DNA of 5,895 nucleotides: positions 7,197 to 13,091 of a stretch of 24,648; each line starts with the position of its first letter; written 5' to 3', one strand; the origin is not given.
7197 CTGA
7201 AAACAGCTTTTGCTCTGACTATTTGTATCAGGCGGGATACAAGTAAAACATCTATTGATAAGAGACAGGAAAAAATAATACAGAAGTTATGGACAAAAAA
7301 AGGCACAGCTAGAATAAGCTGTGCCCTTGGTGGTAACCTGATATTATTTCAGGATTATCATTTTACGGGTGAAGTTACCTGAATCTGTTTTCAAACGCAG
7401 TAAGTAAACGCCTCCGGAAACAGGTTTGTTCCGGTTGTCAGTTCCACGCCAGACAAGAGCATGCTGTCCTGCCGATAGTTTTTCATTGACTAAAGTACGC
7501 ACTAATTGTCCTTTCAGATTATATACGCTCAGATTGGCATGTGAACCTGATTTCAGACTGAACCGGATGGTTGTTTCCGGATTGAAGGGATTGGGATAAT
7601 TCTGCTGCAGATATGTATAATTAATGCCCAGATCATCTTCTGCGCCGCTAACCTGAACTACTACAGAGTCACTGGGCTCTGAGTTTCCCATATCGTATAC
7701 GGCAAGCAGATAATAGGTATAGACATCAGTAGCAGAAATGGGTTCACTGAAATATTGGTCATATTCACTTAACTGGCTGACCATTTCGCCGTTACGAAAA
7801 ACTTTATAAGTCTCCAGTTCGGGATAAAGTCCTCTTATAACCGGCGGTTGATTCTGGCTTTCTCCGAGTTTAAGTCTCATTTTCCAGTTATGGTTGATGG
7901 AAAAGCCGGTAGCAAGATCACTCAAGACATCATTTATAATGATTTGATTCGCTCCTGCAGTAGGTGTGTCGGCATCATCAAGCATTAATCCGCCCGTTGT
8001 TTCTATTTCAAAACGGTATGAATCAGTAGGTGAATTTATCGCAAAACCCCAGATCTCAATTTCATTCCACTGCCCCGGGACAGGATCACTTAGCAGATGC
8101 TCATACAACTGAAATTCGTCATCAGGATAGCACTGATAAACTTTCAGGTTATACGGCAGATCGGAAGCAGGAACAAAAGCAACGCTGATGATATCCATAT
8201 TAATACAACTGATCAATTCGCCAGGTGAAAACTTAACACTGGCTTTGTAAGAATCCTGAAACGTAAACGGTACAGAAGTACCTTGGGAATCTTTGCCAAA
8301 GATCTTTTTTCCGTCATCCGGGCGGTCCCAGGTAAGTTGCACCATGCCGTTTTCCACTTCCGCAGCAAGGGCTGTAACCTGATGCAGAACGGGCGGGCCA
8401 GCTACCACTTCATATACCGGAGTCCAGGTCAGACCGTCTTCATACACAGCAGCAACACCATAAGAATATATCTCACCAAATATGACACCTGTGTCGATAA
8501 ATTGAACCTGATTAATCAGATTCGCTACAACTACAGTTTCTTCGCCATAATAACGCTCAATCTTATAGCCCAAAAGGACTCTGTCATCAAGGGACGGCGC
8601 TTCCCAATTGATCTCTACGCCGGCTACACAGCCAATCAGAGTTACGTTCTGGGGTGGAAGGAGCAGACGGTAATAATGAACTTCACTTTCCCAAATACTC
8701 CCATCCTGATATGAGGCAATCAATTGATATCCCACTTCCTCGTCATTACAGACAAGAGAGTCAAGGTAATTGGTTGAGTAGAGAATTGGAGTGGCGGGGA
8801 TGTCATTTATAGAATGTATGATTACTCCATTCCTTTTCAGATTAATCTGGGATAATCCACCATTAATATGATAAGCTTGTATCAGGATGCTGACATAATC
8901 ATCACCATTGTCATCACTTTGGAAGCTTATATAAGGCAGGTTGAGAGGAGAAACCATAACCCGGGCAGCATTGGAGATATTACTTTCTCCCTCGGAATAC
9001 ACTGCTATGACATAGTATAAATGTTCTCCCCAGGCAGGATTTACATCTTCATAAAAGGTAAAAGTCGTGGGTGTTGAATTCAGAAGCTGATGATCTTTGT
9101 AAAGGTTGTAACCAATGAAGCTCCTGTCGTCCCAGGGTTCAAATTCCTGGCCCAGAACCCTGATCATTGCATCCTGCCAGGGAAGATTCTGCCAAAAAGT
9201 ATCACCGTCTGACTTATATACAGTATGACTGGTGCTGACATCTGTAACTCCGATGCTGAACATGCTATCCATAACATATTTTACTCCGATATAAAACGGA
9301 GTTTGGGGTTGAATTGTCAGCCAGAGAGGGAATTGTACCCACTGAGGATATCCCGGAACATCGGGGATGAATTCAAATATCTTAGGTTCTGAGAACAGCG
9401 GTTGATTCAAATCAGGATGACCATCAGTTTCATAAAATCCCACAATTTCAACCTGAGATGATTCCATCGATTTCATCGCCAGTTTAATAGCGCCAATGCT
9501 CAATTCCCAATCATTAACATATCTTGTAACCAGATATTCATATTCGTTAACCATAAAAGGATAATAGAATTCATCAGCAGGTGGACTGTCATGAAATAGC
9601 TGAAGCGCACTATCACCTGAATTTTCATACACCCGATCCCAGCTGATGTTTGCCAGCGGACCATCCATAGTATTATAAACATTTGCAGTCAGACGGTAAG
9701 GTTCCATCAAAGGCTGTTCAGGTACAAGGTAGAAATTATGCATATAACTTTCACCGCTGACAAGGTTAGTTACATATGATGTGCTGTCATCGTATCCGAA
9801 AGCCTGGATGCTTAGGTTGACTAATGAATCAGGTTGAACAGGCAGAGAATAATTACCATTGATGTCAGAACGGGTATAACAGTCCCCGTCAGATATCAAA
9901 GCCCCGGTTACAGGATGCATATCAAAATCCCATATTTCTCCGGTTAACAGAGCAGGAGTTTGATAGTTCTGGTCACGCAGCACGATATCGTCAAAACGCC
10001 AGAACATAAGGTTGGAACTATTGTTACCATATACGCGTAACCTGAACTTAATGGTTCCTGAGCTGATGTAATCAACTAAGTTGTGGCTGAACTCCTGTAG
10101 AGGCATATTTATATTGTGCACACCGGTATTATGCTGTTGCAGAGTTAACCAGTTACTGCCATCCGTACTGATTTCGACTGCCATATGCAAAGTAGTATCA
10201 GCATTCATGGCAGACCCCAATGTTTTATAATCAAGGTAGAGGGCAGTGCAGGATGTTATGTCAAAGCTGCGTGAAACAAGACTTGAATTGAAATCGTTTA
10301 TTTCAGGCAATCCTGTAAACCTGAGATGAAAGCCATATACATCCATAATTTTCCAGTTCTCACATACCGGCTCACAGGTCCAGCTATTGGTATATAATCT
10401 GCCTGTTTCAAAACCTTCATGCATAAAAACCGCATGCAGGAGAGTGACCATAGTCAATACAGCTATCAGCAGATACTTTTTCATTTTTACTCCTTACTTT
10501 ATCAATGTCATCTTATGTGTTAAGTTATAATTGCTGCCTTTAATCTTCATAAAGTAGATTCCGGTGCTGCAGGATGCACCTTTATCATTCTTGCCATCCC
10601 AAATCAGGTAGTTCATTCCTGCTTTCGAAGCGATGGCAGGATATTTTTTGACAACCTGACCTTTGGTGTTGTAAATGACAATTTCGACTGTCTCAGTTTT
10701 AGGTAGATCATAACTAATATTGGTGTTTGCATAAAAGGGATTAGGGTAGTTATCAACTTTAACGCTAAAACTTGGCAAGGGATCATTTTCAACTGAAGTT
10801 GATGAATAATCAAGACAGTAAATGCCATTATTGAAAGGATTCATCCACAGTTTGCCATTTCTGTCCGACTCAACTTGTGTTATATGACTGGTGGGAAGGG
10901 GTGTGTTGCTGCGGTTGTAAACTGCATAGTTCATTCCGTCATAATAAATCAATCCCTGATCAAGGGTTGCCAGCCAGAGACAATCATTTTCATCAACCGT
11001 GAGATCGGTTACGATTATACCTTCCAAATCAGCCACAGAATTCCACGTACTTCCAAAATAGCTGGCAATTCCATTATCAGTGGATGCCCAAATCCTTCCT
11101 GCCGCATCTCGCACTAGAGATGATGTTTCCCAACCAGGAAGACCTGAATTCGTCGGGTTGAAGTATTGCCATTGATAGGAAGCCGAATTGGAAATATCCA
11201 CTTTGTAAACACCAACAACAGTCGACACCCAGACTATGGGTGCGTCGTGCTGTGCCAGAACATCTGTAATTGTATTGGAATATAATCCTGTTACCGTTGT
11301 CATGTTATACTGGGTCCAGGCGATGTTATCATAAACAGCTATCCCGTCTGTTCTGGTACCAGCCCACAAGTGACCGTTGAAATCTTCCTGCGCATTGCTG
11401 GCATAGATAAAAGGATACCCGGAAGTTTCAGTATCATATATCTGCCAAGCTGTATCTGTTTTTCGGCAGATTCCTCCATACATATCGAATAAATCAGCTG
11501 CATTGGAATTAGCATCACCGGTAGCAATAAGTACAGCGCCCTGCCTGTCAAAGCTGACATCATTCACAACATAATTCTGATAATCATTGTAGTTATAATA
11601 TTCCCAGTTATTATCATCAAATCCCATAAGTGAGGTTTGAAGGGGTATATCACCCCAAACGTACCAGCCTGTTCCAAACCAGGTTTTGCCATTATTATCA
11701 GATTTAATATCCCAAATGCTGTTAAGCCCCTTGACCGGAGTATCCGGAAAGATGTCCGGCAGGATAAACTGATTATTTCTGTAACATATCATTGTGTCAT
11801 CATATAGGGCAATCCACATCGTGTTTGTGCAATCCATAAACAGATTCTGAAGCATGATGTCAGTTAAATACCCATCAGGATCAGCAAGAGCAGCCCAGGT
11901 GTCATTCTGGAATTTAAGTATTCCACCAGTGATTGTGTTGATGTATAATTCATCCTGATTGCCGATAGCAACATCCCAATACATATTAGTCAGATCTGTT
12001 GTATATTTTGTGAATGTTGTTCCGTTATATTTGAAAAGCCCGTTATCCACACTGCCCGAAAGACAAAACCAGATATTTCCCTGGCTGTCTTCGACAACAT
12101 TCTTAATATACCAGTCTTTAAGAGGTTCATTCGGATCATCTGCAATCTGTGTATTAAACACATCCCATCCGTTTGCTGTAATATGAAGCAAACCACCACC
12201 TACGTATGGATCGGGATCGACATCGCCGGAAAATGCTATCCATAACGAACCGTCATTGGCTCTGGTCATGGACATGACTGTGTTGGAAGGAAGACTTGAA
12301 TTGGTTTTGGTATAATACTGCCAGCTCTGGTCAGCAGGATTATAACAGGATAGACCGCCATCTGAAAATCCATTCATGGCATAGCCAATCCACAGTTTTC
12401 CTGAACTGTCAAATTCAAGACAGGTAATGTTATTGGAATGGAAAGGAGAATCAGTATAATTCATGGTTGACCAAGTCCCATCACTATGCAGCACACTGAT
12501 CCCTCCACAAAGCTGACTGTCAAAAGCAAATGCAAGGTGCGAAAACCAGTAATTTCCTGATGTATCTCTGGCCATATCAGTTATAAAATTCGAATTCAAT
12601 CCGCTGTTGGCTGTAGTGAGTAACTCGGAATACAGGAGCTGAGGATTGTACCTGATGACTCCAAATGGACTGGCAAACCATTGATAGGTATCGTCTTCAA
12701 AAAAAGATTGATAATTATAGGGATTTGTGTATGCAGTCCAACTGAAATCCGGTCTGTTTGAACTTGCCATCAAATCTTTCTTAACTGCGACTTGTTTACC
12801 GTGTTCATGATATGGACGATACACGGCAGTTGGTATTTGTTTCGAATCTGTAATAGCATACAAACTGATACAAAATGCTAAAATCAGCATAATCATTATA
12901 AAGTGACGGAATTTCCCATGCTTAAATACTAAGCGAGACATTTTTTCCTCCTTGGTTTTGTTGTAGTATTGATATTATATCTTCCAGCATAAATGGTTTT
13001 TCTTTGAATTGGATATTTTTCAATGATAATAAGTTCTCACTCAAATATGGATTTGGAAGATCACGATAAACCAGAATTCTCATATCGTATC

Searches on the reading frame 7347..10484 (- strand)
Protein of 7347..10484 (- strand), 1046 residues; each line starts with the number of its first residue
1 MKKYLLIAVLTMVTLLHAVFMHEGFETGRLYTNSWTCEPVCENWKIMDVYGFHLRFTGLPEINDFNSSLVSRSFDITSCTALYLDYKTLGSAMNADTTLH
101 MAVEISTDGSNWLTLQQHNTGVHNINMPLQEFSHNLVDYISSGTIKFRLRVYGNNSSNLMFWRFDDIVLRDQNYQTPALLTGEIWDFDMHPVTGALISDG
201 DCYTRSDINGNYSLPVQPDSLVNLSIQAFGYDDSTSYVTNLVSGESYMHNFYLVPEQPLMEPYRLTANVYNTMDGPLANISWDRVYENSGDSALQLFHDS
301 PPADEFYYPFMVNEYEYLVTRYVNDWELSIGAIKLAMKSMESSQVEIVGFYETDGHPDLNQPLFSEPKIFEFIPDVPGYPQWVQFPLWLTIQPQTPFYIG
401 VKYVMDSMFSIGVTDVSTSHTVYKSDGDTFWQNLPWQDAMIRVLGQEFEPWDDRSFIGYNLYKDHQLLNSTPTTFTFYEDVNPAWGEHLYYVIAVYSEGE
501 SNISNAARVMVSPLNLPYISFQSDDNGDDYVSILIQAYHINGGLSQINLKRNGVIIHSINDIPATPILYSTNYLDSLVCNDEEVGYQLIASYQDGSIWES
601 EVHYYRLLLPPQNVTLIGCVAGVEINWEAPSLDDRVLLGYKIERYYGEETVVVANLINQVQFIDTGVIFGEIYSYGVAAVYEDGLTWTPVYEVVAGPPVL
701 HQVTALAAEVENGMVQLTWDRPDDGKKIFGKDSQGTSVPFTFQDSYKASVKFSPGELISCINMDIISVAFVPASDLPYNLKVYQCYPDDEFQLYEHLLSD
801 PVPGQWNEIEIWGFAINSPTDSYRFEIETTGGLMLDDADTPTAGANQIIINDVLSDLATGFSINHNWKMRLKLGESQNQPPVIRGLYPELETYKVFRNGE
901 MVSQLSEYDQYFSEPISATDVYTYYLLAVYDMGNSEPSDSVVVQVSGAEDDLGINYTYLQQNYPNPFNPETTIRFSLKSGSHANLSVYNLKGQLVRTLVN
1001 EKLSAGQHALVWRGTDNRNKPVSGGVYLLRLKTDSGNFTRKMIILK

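Call 3: search_protein_families(library=pfam, proteins=[window:7347-10484:-], max_evalue=1)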
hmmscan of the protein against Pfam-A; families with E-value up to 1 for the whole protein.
window:7347-10484:- (1046 aa): 9 families
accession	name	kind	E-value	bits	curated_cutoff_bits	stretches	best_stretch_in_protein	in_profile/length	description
PF13860.13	FlgD_ig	-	4.5e-10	39.8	27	1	971-1036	12-78/79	FlgD Ig-like domain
PF18962.6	Por_Secre_tail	-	5.2e-08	33.5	27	1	963-1044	2-75/75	Secretion system C-terminal sorting domain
PF18370.7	RGI_lyase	-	3.8e-05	24.4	27.8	1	453-509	29-85/86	Rhamnogalacturonan I lyases beta-sheet domain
PF13715.12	CarbopepD_reg_2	-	0.05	14.1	32.2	1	182-239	3-63/88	CarboxypepD_reg-like domain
PF13620.12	CarboxypepD_reg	-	0.051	14.4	32.3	1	191-253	13-81/82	Carboxypeptidase regulatory-like domain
PF21471.3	Reelin_subrepeat-B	-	0.054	13.7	27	0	67-169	25-126/127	Reelin subrepeat B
PF16371.11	MetallophosN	-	0.087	13.5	35.6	1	190-220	8-38/77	N terminal of Calcineurin-like phosphoesterase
PF13585.12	CHU_C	-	0.1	13.1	27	1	978-1036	24-76/86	CHU_C Type IX secretion signal domain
PF00754.31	F5_F8_type_C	-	0.19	12.3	28.2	0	93-126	59-90/127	F5/8 type C domain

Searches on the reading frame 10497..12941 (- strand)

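Call 3: search_protein_families(library=pfam, proteins=[window:10497-12941:-], max_evalue=1)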
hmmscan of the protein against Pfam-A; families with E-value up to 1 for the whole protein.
window:10497-12941:- (815 aa): 5 families
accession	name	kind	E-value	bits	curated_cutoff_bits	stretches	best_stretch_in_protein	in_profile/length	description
PF07494.17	Reg_prop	-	2.9e-22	76.3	20.4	3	168-186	3-21/24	Two component regulator propeller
PF13860.13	FlgD_ig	-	1.6e-09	38.1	27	1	741-803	13-76/79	FlgD Ig-like domain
PF18962.6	Por_Secre_tail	-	1.2e-06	29.1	27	1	732-811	2-73/75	Secretion system C-terminal sorting domain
PF13585.12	CHU_C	-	0.013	16.1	27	1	728-802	10-72/86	CHU_C Type IX secretion signal domain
PF20067.5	SSL_N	-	0.21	11.9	18.9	0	323-344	25-46/46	Strictosidine synthase-like, N-terminal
